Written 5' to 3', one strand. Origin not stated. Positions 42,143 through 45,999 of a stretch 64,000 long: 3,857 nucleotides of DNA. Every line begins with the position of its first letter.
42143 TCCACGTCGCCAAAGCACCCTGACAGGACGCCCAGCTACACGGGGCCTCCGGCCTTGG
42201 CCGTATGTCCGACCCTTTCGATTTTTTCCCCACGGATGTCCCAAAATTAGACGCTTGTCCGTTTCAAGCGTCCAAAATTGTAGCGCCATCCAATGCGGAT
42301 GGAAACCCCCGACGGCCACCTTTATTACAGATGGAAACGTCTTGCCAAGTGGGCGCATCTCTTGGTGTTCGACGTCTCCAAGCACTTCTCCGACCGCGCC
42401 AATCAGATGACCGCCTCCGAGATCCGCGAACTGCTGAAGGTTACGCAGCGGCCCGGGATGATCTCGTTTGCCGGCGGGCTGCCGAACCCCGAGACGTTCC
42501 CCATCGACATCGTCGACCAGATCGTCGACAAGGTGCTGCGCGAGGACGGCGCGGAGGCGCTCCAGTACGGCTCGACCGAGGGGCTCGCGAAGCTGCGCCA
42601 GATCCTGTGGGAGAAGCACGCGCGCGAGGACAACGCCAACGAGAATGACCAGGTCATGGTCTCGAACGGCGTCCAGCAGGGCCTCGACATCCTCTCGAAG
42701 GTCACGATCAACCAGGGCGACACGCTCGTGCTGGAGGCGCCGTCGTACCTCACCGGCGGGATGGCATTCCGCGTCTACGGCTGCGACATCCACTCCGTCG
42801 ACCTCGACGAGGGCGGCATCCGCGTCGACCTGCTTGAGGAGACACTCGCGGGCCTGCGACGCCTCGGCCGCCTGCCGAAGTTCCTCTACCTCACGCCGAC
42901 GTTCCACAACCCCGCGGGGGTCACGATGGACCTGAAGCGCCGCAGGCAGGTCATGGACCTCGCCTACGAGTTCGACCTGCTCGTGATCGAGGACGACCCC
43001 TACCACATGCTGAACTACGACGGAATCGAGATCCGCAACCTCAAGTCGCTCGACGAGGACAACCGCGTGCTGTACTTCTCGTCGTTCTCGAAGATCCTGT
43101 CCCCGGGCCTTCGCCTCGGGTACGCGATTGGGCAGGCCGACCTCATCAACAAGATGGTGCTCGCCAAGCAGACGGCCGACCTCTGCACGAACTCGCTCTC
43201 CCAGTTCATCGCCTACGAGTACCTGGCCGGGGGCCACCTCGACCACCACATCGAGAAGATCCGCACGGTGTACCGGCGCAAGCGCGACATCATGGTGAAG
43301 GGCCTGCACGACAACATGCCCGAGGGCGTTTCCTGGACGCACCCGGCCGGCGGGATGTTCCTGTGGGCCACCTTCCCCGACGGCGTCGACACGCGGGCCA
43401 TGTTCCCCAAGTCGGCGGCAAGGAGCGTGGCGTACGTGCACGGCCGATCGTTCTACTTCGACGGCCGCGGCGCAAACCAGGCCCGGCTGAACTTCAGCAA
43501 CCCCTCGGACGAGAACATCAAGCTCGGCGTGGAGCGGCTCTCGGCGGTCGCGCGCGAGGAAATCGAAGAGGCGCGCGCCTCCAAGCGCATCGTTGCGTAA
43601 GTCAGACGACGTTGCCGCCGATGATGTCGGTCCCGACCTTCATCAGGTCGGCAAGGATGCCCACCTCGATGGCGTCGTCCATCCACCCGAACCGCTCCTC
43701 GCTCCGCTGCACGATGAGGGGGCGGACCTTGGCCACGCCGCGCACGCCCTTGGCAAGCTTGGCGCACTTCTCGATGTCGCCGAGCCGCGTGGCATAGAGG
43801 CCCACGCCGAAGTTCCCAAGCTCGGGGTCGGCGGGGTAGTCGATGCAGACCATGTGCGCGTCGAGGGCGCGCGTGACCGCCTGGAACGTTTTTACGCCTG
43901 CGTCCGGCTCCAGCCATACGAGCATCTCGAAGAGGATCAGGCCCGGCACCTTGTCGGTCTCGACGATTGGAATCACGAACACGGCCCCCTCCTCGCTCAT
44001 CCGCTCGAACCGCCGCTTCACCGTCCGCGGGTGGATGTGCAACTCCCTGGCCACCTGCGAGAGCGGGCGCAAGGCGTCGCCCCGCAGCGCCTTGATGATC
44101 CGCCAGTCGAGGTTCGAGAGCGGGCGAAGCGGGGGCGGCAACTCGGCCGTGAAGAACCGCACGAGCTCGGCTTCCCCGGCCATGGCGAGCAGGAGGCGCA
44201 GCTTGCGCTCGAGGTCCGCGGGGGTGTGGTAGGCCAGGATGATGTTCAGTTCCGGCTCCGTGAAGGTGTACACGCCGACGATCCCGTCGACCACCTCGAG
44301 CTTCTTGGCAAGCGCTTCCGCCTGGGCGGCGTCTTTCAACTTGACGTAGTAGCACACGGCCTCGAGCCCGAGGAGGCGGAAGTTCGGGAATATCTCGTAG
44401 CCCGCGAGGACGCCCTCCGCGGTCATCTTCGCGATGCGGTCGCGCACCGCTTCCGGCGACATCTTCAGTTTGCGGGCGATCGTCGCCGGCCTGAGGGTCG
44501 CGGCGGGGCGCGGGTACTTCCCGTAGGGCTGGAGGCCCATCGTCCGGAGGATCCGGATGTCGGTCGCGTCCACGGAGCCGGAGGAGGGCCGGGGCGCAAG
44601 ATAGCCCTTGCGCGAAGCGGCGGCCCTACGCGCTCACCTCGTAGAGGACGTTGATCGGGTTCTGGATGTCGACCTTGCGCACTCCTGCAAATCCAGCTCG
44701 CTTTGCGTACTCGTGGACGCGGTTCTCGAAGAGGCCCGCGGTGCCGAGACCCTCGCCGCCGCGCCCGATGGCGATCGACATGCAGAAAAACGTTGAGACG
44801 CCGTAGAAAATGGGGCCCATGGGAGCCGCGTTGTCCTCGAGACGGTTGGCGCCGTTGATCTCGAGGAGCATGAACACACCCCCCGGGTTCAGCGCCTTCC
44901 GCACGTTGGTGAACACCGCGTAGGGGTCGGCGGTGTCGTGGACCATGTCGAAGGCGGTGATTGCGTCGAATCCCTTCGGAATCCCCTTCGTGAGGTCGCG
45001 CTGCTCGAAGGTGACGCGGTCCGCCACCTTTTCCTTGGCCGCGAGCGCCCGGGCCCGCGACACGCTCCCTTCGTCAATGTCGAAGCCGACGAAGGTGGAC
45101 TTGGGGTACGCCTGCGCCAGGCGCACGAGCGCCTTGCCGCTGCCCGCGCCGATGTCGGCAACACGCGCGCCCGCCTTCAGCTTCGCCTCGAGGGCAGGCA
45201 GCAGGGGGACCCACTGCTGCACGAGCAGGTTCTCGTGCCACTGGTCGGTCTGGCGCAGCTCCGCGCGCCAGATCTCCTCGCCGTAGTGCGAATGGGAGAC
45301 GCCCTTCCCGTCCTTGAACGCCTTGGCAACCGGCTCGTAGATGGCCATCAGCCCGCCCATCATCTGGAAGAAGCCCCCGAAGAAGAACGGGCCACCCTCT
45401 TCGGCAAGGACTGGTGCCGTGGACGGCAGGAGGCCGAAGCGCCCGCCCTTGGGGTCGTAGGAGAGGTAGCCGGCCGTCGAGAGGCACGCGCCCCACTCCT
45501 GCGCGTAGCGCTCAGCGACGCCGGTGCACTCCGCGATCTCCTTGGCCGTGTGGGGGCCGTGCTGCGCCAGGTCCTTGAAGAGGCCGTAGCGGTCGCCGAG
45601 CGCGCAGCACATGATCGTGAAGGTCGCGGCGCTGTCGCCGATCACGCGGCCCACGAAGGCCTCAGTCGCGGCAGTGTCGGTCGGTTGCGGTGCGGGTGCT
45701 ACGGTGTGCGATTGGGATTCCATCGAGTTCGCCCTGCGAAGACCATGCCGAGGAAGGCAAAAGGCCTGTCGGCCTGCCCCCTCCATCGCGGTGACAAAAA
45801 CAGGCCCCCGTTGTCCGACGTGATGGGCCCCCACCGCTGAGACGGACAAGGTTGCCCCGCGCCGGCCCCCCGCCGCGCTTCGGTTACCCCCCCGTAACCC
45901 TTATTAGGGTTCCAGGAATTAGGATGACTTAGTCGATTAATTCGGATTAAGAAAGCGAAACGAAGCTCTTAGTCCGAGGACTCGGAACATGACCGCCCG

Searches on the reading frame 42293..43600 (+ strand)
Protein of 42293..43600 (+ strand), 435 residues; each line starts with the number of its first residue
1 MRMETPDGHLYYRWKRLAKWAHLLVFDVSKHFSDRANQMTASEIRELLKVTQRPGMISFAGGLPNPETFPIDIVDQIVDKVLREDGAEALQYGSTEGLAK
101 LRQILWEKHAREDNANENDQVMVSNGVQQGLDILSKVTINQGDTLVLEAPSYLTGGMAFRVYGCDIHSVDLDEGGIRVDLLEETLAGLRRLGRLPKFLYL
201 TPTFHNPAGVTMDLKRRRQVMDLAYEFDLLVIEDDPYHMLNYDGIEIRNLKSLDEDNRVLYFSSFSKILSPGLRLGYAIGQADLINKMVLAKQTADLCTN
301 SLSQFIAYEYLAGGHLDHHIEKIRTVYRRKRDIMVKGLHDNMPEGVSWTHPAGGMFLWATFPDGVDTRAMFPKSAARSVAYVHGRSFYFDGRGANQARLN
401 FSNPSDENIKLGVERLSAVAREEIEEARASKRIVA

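Call 36: search_protein_families(library=ncbifam, proteins=[window:42293-43600:+], max_evalue=0.00001)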
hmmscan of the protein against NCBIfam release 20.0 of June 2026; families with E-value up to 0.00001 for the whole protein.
window:42293-43600:+ (435 aa): 62 families (the best 25 are shown)
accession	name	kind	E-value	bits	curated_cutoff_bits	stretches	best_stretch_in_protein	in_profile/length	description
NF052282.1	PLP_TF_PdxR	equivalog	8.9e-71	239.2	320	1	49-416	90-447/448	MocR-like pyridoxine biosynthesis transcription factor PdxR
TIGR04461.1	endura_MppQ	equivalog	3.7e-58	197.4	540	1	57-418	15-378/392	enduracididine biosynthesis enzyme MppQ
NF052281.1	rhizopine_MocR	equivalog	9.9e-52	176.1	650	1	31-418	103-477/479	rhizopine catabolism transcriptional regulator MocR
NF052290.2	MocR_like_YczR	exception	1.3e-49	169.1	487.4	1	87-419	131-457/458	MocR-like transcription factor YczR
NF041364.1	GntC_guanitoxin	equivalog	1.5e-44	152.4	415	1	65-418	7-355/356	guanitoxin biosynthesis PLP-dependent (S)-gamma-hydroxy-L-arginine cyclodehydratase GntC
NF052285.1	GABA_TF_GabR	exception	1.8e-34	119.3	600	1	49-418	87-454/456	MocR-like transcriptional regulator GabR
NF052286.1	ecto_TF_EhuR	exception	3.6e-34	118.1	480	1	111-425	151-454/458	MocR-like ectoine utilization transcription factor EhuR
NF006033.0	PRK08175.1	equivalog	1.9e-31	109.4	647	1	55-364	37-337/407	alanine transaminase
TIGR03540.1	DapC_direct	equivalog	7.7e-28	97.5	593.25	1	55-417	30-381/383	LL-diaminopimelate aminotransferase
NF005744.0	PRK07568.1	subfamily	6.9e-27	94.2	389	1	31-401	2-372/398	pyridoxal phosphate-dependent aminotransferase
NF004770.0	PRK06108.1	subfamily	1.1e-26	93.6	422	1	29-420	10-392/396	pyridoxal phosphate-dependent aminotransferase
NF006756.0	PRK09276.1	subfamily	1.5e-26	93.2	507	1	55-418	32-384/387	LL-diaminopimelate aminotransferase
NF006230.0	PRK08363.1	equivalog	7.6e-26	90.8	534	1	89-403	63-376/398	alanine aminotransferase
NF006967.0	PRK09440.1-5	equivalog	1.1e-25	90.2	402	1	206-426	195-421/424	valine--pyruvate transaminase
NF006604.0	PRK09148.1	equivalog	6.7e-25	87.9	648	1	62-365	37-333/406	LL-diaminopimelate aminotransferase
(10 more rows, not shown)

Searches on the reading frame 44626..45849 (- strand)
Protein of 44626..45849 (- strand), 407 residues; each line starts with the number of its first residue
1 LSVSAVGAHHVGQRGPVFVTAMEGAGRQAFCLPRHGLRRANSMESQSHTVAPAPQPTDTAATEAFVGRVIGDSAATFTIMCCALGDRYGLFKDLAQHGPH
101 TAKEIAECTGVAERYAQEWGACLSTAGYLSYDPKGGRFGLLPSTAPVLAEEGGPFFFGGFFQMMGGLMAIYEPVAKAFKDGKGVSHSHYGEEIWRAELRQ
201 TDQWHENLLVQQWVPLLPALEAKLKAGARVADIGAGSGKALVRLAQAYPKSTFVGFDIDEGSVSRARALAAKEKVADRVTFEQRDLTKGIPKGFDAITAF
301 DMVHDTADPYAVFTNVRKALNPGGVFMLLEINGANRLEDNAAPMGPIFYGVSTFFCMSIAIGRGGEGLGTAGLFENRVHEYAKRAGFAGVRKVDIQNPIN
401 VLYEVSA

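Call 36: search_protein_families(library=ncbifam, proteins=[window:44626-45849:-], max_evalue=0.00001)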
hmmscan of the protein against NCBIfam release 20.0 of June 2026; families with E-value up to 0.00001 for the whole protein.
window:44626-45849:- (407 aa): 11 families
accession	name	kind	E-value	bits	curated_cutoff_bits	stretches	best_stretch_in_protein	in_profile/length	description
TIGR01983.1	UbiG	equivalog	3.1e-09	36.5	102.95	1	226-332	49-155/228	bifunctional 2-polyprenyl-6-hydroxyphenol methylase/3-demethylubiquinol 3-O-methyltransferase UbiG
TIGR04543.1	ketoArg_3Met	equivalog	2.9e-08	33.2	425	1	214-286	136-209/336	2-ketoarginine methyltransferase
NF043040.1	corrin_prot_MT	hypoth_equivalog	6e-08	32.4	180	1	222-328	36-147/216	corrinoid protein-associated methyltransferase CpaM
TIGR03534.1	RF_mod_PrmC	equivalog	7.2e-08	32.2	199.1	1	223-298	85-161/253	peptide chain release factor N(5)-glutamine methyltransferase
TIGR02072.1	BioC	equivalog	8.8e-08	32.2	184.95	1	216-328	23-132/244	malonyl-ACP O-methyltransferase BioC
TIGR02021.1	BchM-ChlM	equivalog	1.5e-07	31.1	158.9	1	217-303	45-128/218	magnesium protoporphyrin IX methyltransferase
NF053839.1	CPFASynBruc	equivalog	3e-07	29.8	600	1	223-333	171-281/410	cyclopropane fatty acid synthase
TIGR04345.1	ovoA_Cterm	equivalog_domain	7.2e-07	29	170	0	259-328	94-169/242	putative 4-mercaptohistidine N1-methyltransferase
NF045667.1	MTase_DVU1556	equivalog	1.5e-06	27.8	155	1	222-332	18-123/213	DVU_1556 family methyltransferase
NF001790.0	PRK00517.3-3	equivalog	1.9e-06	27.4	269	1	217-304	113-196/262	50S ribosomal protein L11 methyltransferase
NF047649.1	MTase_UXPK_star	exception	9.3e-06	24.9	460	0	223-330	74-183/283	methyltransferase/UXPK-star double selenoprotein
